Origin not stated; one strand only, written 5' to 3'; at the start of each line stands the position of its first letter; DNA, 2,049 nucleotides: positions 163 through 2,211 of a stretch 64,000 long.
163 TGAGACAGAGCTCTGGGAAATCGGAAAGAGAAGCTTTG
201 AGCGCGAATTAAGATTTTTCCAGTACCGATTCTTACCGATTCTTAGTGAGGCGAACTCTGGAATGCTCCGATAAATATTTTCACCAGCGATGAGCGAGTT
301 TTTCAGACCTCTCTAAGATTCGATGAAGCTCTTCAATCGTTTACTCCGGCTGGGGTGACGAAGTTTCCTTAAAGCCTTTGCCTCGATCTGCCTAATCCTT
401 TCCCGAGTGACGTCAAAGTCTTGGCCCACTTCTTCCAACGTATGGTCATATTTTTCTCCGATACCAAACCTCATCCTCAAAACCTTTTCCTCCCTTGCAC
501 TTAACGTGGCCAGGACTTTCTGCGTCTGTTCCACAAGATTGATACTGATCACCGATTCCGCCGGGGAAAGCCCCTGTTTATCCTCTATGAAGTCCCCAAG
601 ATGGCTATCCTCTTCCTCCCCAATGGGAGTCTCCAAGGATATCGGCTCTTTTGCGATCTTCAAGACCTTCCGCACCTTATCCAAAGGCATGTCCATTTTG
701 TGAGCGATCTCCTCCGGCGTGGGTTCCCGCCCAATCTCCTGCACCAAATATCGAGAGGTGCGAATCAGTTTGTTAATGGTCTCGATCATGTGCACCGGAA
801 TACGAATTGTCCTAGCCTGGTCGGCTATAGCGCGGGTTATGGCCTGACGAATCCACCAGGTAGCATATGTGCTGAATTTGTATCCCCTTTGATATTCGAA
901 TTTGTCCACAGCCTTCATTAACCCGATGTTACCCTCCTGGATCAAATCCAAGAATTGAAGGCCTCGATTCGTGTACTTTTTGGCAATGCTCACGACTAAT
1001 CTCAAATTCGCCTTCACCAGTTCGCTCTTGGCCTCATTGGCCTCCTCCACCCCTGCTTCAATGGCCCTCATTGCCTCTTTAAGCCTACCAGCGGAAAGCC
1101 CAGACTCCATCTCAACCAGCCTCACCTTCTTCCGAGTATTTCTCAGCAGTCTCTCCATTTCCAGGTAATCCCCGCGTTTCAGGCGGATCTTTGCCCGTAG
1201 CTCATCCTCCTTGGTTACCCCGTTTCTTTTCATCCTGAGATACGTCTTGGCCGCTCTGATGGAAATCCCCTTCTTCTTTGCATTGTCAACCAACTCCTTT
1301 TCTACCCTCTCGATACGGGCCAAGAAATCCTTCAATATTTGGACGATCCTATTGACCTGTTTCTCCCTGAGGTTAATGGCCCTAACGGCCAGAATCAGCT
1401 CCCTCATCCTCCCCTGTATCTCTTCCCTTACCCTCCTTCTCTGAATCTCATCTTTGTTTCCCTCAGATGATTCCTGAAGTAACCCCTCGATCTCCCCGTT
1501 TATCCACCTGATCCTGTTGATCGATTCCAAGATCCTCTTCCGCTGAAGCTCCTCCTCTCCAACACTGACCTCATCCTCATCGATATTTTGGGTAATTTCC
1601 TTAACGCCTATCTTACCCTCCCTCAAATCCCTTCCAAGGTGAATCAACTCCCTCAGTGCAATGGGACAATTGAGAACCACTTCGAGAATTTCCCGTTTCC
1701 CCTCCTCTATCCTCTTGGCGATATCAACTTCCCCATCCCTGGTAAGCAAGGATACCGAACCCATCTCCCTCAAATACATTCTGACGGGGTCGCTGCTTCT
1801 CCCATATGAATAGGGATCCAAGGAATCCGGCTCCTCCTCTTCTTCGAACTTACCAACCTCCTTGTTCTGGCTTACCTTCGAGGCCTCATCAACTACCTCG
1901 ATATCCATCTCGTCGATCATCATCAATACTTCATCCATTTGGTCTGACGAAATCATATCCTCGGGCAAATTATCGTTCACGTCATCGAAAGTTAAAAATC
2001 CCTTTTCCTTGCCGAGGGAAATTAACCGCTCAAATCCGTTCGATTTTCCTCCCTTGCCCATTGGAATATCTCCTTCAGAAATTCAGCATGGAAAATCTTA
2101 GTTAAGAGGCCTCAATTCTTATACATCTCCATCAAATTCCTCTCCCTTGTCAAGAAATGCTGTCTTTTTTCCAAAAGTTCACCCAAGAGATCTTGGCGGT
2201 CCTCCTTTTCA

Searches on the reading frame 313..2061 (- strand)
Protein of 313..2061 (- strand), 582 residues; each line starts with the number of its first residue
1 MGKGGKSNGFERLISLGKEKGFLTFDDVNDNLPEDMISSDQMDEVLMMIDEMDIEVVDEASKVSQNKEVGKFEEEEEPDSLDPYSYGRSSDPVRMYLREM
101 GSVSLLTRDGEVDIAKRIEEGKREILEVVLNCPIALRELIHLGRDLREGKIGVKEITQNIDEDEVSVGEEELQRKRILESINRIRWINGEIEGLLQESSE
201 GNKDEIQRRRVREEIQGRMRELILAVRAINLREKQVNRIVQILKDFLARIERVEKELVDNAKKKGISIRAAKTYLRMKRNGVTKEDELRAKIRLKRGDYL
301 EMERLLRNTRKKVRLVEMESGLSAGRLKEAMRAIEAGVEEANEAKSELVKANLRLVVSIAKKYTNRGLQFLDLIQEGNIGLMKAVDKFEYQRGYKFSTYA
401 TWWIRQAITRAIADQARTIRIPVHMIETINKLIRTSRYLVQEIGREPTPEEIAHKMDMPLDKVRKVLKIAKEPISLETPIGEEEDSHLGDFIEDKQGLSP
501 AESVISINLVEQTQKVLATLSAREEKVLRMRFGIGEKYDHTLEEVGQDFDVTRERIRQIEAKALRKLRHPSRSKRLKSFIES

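Call 18: find_encoding_contigs(protein=window:313-2061:-, flank=10000, max_places=10)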
Protein window:313-2061:- (582 aa): no gene with exactly this product is on record in the collection.
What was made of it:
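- Tried and rejected: It failed because the start codon was called differently (call 18).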

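Call 19: search_protein_families(library=pfam, proteins=[window:313-2061:-])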
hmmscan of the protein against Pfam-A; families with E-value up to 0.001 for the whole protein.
window:313-2061:- (582 aa): 5 families
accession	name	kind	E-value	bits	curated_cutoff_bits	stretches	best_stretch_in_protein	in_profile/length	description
PF04539.22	Sigma70_r3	-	1.7e-31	108.5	25.3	1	427-503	1-77/78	Sigma-70 region 3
PF04542.20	Sigma70_r2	-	2.9e-24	85.1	24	1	348-418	1-71/71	Sigma-70 region 2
PF04545.22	Sigma70_r4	-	4.3e-20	71.4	24.1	1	516-569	1-50/50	Sigma-70, region 4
PF03979.19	Sigma70_r1_1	-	9.3e-20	70.8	22.5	1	10-76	7-77/81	Sigma-70 factor, region 1.1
PF00140.25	Sigma70_r1_2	-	4.6e-14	52.5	22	1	91-123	1-33/34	Sigma-70 factor, region 1.2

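Call 46: find_homologous_proteins(query=window:313-2061:-, max_evalue=1e-100)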
Query window:313-2061:- (582 aa): 7997 proteins with E <= 1e-100 among 8000 candidates; the best 120 are listed.
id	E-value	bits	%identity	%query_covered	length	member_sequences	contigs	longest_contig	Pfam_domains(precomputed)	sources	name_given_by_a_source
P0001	0.0e+0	1140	93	100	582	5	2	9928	PF04545.23,PF00140.26,PF03979.20,PF04542.21,PF04539.23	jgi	-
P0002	0.0e+0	1124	100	92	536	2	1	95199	PF04545.23,PF00140.26,PF04542.21,PF04539.23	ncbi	-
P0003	0.0e+0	1066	87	100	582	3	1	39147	PF04545.23,PF00140.26,PF03979.20,PF04542.21,PF04539.23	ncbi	-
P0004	0.0e+0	1050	86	100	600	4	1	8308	PF04545.23,PF00140.26,PF03979.20,PF04542.21,PF04539.23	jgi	jgi:RNA polymerase primary sigma factor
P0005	0.0e+0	1045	86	100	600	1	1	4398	PF04545.23,PF00140.26,PF03979.20,PF04542.21,PF04539.23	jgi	jgi:RNA polymerase primary sigma factor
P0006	0.0e+0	1035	85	100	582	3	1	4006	PF04545.23,PF00140.26,PF03979.20,PF04542.21,PF04539.23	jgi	jgi:RNA polymerase primary sigma factor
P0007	0.0e+0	1032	83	100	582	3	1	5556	PF04545.23,PF00140.26,PF03979.20,PF04542.21,PF04539.23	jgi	jgi:RNA polymerase primary sigma factor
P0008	0.0e+0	1031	85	100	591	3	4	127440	PF04545.23,PF00140.26,PF03979.20,PF04542.21,PF04539.23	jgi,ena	-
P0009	0.0e+0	1025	84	100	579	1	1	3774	PF04545.23,PF00140.26,PF03979.20,PF04542.21,PF04539.23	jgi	jgi:RNA polymerase primary sigma factor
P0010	0.0e+0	1022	84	100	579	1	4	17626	PF04545.23,PF00140.26,PF03979.20,PF04542.21,PF04539.23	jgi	jgi:RNA polymerase primary sigma factor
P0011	0.0e+0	1018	84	100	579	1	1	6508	PF04546.20,PF04545.23,PF00140.26,PF03979.20,PF04542.21,PF04539.23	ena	-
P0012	0.0e+0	1009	83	100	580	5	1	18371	PF04546.20,PF04545.23,PF00140.26,PF03979.20,PF04542.21,PF04539.23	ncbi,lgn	-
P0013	6.9e-298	1007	83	100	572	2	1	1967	PF04545.23,PF00140.26,PF03979.20,PF04542.21,PF04539.23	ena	-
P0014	1.4e-295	999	82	100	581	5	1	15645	PF04546.20,PF04545.23,PF00140.26,PF03979.20,PF04542.21,PF04539.23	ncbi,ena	-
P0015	8.0e-294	993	82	100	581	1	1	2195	PF04545.23,PF00140.26,PF03979.20,PF04542.21,PF04539.23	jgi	jgi:RNA polymerase primary sigma factor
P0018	1.3e-291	986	80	100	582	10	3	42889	PF04545.23,PF00140.26,PF03979.20,PF04542.21,PF04539.23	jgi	jgi:RNA polymerase primary sigma factor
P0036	7.9e-263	891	74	100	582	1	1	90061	PF04545.23,PF00140.26,PF03979.20,PF04542.21,PF04539.23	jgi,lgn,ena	jgi:RNA polymerase primary sigma factor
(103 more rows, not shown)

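Call 47: find_encoding_contigs(protein=P0001, flank=10000, max_places=3)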
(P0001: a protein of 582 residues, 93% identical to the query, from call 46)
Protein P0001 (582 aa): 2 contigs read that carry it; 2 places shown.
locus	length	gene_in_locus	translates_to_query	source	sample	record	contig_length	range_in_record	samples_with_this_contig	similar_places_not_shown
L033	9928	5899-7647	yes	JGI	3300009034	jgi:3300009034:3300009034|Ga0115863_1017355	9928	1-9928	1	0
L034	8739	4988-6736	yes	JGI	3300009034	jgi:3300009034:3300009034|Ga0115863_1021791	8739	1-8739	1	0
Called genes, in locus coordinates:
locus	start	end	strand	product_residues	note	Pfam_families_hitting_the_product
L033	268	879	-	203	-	PF17886:ArsA_HSP20 (weak), PF00011:HSP20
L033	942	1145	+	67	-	PF01165:Ribosomal_S21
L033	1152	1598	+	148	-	PF09424:YqeY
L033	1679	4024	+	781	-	PF00488:MutS_V, PF20297:MSSS (faint), PF01713:Smr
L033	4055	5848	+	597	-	PF01807:Zn_ribbon_DnaG, PF08275:DNAG_N, PF01751:Toprim, PF13155:Toprim_2, PF13662:Toprim_4, PF10410:DnaB_bind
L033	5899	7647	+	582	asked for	PF03979:Sigma70_r1_1, PF00140:Sigma70_r1_2, PF04542:Sigma70_r2, PF04539:Sigma70_r3, PF04545:Sigma70_r4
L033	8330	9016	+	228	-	PF24481:CT398_CC, PF02591:Zn_ribbon_9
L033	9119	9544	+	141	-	PF00075:RNase_H, PF13456:RVT_3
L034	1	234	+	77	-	?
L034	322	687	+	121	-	PF09424:YqeY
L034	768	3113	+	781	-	PF00488:MutS_V, PF20297:MSSS (faint), PF01713:Smr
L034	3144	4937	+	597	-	PF01807:Zn_ribbon_DnaG, PF08275:DNAG_N, PF01751:Toprim, PF13155:Toprim_2, PF13662:Toprim_4, PF10410:DnaB_bind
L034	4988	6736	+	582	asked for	PF03979:Sigma70_r1_1, PF00140:Sigma70_r1_2, PF04542:Sigma70_r2, PF04539:Sigma70_r3, PF04545:Sigma70_r4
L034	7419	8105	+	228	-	PF24481:CT398_CC, PF02591:Zn_ribbon_9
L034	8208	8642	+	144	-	PF00075:RNase_H, PF13456:RVT_3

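Call 48: find_encoding_contigs(protein=P0003, flank=10000, max_places=3)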
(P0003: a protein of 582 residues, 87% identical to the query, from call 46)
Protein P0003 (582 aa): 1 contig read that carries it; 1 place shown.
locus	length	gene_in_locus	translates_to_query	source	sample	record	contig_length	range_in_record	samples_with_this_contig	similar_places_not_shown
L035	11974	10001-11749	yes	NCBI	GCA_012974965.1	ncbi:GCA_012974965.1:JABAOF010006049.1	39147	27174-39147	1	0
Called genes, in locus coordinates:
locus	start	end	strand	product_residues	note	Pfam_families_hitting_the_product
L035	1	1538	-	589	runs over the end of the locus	PF03130:HEAT_PBS (faint), PF13513:HEAT_EZ (faint), PF02985:HEAT (faint), PF13646:HEAT_2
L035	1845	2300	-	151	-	PF00376:MerR, PF13411:MerR_1, PF09278:MerR-DNA-bind (weak)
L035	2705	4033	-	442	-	PF00989:PAS, PF08448:PAS_4, PF13426:PAS_9, PF00989:PAS, PF08448:PAS_4, PF13426:PAS_9, PF08447:PAS_3, PF00989:PAS, +9 more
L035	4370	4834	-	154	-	PF17886:ArsA_HSP20 (weak), PF00011:HSP20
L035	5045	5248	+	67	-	PF01165:Ribosomal_S21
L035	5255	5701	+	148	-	PF09424:YqeY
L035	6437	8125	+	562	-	PF00488:MutS_V, PF20297:MSSS, PF01713:Smr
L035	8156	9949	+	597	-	PF01807:Zn_ribbon_DnaG, PF08275:DNAG_N, PF01751:Toprim, PF13155:Toprim_2, PF13662:Toprim_4, PF10410:DnaB_bind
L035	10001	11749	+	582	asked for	PF03979:Sigma70_r1_1, PF00140:Sigma70_r1_2, PF04542:Sigma70_r2, PF04539:Sigma70_r3, PF04545:Sigma70_r4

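Call 49: find_encoding_contigs(protein=P0008, flank=10000, max_places=3)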
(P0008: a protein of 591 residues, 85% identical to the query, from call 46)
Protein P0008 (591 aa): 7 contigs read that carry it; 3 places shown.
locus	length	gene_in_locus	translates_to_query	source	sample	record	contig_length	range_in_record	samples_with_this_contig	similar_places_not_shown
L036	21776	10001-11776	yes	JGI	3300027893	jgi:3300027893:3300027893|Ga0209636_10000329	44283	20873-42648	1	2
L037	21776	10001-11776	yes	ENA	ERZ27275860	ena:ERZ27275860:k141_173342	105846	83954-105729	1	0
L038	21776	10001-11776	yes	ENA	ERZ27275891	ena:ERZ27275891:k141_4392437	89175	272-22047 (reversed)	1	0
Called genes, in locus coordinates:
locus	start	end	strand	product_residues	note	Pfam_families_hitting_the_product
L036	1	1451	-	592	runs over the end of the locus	PF03130:HEAT_PBS (faint), PF13513:HEAT_EZ (faint), PF02985:HEAT (faint), PF13646:HEAT_2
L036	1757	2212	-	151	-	PF00376:MerR, PF13411:MerR_1, PF09278:MerR-DNA-bind (faint)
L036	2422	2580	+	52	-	-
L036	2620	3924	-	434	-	PF00989:PAS, PF08448:PAS_4, PF13426:PAS_9, PF00989:PAS, PF08448:PAS_4, PF13426:PAS_9, PF08447:PAS_3, PF00989:PAS, +9 more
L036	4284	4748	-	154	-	PF17886:ArsA_HSP20 (weak), PF00011:HSP20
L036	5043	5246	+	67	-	PF01165:Ribosomal_S21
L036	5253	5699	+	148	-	PF09424:YqeY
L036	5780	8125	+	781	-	PF00488:MutS_V, PF20297:MSSS (weak), PF01713:Smr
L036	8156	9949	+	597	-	PF01807:Zn_ribbon_DnaG, PF08275:DNAG_N, PF01751:Toprim, PF13155:Toprim_2, PF13662:Toprim_4, PF10410:DnaB_bind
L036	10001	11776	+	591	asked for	PF03979:Sigma70_r1_1, PF00140:Sigma70_r1_2, PF04542:Sigma70_r2, PF04539:Sigma70_r3, PF04545:Sigma70_r4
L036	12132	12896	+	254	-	PF24481:CT398_CC, PF02591:Zn_ribbon_9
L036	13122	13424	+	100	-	PF00075:RNase_H (weak), PF13456:RVT_3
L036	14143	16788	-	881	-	PF02861:Clp_N, PF23569:NBD_SMAX1, PF00004:AAA, PF17871:AAA_lid_9, PF07724:AAA_2, PF07728:AAA_5, PF00004:AAA, PF10431:ClpB_D2-small, +7 more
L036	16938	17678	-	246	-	PF00106:adh_short, PF08659:KR, PF13561:adh_short_C2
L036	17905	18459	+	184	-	PF14334:DUF4390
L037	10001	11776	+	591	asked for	PF03979:Sigma70_r1_1, PF00140:Sigma70_r1_2, PF04542:Sigma70_r2, PF04539:Sigma70_r3, PF04545:Sigma70_r4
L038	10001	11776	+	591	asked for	PF03979:Sigma70_r1_1, PF00140:Sigma70_r1_2, PF04542:Sigma70_r2, PF04539:Sigma70_r3, PF04545:Sigma70_r4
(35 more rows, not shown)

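Call 71: find_encoding_contigs(protein=P0036, flank=3000, max_places=2)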
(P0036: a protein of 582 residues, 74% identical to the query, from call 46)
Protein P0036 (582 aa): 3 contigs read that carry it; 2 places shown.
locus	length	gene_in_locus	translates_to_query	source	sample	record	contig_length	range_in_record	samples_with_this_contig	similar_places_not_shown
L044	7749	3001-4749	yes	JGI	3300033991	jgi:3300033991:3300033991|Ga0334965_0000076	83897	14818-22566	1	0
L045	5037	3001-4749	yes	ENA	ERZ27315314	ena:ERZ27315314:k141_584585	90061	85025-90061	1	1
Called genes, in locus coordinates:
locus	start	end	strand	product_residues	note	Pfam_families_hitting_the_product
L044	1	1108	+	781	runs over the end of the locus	PF00488:MutS_V, PF20297:MSSS, PF01713:Smr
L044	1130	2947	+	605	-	PF01807:Zn_ribbon_DnaG, PF08275:DNAG_N, PF01751:Toprim, PF13155:Toprim_2, PF13362:Toprim_3 (weak), PF13662:Toprim_4, PF10410:DnaB_bind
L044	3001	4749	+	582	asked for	PF03979:Sigma70_r1_1, PF00140:Sigma70_r1_2, PF04542:Sigma70_r2, PF04539:Sigma70_r3, PF04545:Sigma70_r4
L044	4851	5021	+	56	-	PF05635:23S_rRNA_IVP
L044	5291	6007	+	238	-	PF24481:CT398_CC, PF02591:Zn_ribbon_9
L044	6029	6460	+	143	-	PF00075:RNase_H, PF13456:RVT_3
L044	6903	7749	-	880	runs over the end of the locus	PF02861:Clp_N, PF23569:NBD_SMAX1, PF00004:AAA, PF17871:AAA_lid_9, PF07724:AAA_2, PF00004:AAA, PF07728:AAA_5, PF10431:ClpB_D2-small, +7 more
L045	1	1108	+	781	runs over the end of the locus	PF00488:MutS_V, PF20297:MSSS, PF01713:Smr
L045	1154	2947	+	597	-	PF01807:Zn_ribbon_DnaG, PF08275:DNAG_N, PF01751:Toprim, PF13155:Toprim_2, PF13362:Toprim_3 (weak), PF13662:Toprim_4, PF10410:DnaB_bind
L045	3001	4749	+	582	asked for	PF03979:Sigma70_r1_1, PF00140:Sigma70_r1_2, PF04542:Sigma70_r2, PF04539:Sigma70_r3, PF04545:Sigma70_r4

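Call 72: find_encoding_contigs(protein=P0018, flank=3000, max_places=2)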
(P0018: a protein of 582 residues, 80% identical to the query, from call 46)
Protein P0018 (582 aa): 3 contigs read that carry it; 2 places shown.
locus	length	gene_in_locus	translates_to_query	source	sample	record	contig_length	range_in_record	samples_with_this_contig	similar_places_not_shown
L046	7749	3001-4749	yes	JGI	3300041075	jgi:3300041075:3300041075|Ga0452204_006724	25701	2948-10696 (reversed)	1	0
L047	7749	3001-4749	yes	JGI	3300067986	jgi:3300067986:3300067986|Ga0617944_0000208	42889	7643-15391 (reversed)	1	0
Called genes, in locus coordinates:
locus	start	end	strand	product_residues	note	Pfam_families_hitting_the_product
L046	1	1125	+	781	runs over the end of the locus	PF00488:MutS_V, PF20297:MSSS (weak), PF01713:Smr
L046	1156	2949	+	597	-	PF01807:Zn_ribbon_DnaG, PF08275:DNAG_N, PF01751:Toprim, PF13155:Toprim_2, PF13662:Toprim_4, PF10410:DnaB_bind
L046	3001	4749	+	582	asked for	PF03979:Sigma70_r1_1, PF00140:Sigma70_r1_2, PF04542:Sigma70_r2, PF04539:Sigma70_r3, PF04545:Sigma70_r4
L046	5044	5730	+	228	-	PF24481:CT398_CC, PF02591:Zn_ribbon_9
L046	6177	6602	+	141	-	PF00075:RNase_H, PF13456:RVT_3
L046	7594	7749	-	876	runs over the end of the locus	PF02861:Clp_N, PF23569:NBD_SMAX1, PF00004:AAA, PF17871:AAA_lid_9, PF00004:AAA, PF07724:AAA_2, PF07728:AAA_5, PF10431:ClpB_D2-small, +7 more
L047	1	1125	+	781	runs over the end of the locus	PF00488:MutS_V, PF20297:MSSS (weak), PF01713:Smr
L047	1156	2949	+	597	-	PF01807:Zn_ribbon_DnaG, PF08275:DNAG_N, PF01751:Toprim, PF13155:Toprim_2, PF13662:Toprim_4, PF10410:DnaB_bind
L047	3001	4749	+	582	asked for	PF03979:Sigma70_r1_1, PF00140:Sigma70_r1_2, PF04542:Sigma70_r2, PF04539:Sigma70_r3, PF04545:Sigma70_r4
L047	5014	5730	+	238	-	PF24481:CT398_CC, PF02591:Zn_ribbon_9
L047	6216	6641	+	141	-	PF00075:RNase_H, PF13456:RVT_3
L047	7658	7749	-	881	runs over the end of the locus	PF02861:Clp_N, PF23569:NBD_SMAX1, PF00004:AAA, PF17871:AAA_lid_9, PF07724:AAA_2, PF07728:AAA_5, PF00004:AAA, PF10431:ClpB_D2-small, +7 more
